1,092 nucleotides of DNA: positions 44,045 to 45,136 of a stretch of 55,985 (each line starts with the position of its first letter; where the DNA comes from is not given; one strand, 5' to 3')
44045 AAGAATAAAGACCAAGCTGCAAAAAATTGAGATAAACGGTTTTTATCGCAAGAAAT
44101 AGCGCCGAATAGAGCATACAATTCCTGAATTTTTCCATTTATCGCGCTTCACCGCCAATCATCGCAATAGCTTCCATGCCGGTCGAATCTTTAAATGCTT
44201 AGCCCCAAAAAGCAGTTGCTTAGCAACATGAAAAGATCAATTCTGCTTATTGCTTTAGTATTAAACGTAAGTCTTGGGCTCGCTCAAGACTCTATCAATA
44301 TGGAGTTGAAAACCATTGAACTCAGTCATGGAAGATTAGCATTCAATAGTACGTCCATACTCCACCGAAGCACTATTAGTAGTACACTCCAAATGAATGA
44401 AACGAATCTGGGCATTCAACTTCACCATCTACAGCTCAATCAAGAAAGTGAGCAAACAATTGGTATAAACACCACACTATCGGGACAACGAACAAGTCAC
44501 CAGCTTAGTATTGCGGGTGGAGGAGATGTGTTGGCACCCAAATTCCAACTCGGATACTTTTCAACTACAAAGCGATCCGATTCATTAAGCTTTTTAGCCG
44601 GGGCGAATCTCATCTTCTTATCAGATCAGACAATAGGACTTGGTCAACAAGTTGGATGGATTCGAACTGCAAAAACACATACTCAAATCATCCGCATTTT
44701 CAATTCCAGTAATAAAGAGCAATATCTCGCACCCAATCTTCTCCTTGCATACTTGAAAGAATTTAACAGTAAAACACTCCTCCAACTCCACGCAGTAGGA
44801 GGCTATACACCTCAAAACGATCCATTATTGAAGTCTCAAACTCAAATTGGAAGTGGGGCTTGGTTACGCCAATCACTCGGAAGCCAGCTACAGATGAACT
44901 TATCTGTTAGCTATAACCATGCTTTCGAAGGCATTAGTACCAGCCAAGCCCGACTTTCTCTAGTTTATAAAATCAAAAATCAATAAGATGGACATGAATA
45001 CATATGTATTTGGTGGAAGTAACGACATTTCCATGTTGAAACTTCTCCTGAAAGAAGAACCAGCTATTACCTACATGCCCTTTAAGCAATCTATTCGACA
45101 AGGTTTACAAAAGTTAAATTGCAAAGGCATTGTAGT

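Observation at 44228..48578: Uncharacterised exopolymer module: beta-barrel OMP + pseudo-receiver::PIG-L deacetylase + ATP-grasp ligase + processive GT2 synthase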

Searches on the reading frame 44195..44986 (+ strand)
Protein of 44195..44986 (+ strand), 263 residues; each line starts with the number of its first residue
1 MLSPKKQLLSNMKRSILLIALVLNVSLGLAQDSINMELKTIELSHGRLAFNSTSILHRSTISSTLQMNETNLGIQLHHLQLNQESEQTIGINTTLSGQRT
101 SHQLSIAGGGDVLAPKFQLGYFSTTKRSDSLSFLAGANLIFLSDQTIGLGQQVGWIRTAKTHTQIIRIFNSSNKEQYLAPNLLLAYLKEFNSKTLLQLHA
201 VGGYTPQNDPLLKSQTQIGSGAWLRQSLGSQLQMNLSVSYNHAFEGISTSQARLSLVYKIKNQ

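Call 3: search_protein_families(library=pfam, proteins=[window:44195-44986:+], max_evalue=0.01)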
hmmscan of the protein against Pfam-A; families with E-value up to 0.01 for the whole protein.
window:44195-44986:+ (263 aa): 0 families

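Call 4: search_protein_families(library=ncbifam, proteins=[window:44195-44986:+], max_evalue=0.01)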
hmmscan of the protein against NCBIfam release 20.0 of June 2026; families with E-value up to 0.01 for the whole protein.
window:44195-44986:+ (263 aa): 0 families

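Call 17: find_homologous_proteins(query=window:44195-44986:+, max_evalue=0.001)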
Query window:44195-44986:+ (263 aa): 1 proteins with E <= 0.001 among 998 candidates.
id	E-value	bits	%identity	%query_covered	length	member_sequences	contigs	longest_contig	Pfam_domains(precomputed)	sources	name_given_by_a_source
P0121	7.5e-154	528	100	96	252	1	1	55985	-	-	-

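Call 26: search_protein_representatives(protein=window:44228-44986:+)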
Query: 252 residues. Proteins with E-value up to 0.001 (for the whole library): 2; up to 1e-10: 2; up to 1e-30: 1. The best 2 are listed.
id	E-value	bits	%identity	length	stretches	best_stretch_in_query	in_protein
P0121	1.8e-154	527.9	100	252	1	1-252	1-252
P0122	3.0e-11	59.6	29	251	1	7-234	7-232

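Call 30: search_protein_families(library=pfam, proteins=[window:44228-44986:+], max_evalue=1)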
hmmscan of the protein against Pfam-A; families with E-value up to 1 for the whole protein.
window:44228-44986:+ (252 aa): 0 families

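Call 39: search_protein_families(library=ncbifam, proteins=[window:44228-44986:+], max_evalue=0.1)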
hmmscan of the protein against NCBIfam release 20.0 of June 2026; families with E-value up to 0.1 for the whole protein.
window:44228-44986:+ (252 aa): 0 families

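Call 58: predict_structure(alignment_id=A5)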
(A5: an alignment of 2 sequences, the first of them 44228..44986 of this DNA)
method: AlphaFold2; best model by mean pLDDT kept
length: 252 residues; sequences in the alignment: 2
mean_pLDDT: 28.2   pTM: 0.18
mean pLDDT of the five models: 28.2, 27.9, 24.7, 24.0, 23.2
residues with pLDDT >= 90: 0; 70-90: 0; 50-70: 0; < 50: 252
segments of 3 or more residues with pLDDT < 50: 1-252
pLDDT, mean of each block of 10 residues (from residue 1): 28 27 24 25 25 27 31 35 33 34 29 24 24 25 26 32 31 28 27 29 26 25 27 32 27 27
secondary structure, 60 per line:
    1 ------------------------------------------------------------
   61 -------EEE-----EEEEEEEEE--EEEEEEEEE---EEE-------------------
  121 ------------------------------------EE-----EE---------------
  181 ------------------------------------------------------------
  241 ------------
elements in order: E68-70 E76-84 E87-95 E99-101

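Call 64: search_protein_families(library=pfam, alignment_id=A7, max_evalue=1)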
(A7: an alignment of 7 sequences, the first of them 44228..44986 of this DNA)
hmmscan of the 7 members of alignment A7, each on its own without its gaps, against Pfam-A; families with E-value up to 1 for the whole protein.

A. member 1, window:44228-44986:+ (252 aa): 0 families

B. families by the number of members that match (of 7 scanned): 4 families
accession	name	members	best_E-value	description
PF13505.12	OMP_b-brl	3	0.0048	Outer membrane protein beta-barrel domain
PF19413.5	YaiO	1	0.0039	YaiO membrane beta barrel domain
PF23588.3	HTH_CHD1_Hrp3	1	0.022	ATP-dependent helicase CHD1-2/hrp3 HTH domain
PF06082.17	YjbH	1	0.035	Exopolysaccharide biosynthesis protein YbjH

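Call 80: search_solved_structures(query=A7, max_evalue=10)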
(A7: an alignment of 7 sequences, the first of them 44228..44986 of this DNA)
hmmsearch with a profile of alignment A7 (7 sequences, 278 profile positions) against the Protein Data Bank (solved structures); distinct sequences matched with E-value up to 10: 2.
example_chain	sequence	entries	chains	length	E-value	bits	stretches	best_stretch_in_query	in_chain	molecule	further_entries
7kuh_X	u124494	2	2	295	2.2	10.7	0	194-252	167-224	Voltage-dependent anion-selective channel protein 1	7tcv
3emn_X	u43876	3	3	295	2.2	10.7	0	194-252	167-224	Voltage-dependent anion-selective channel protein 1 | Isoform Mt-VDAC1 of Non-selective voltage-gated ion channel VDAC1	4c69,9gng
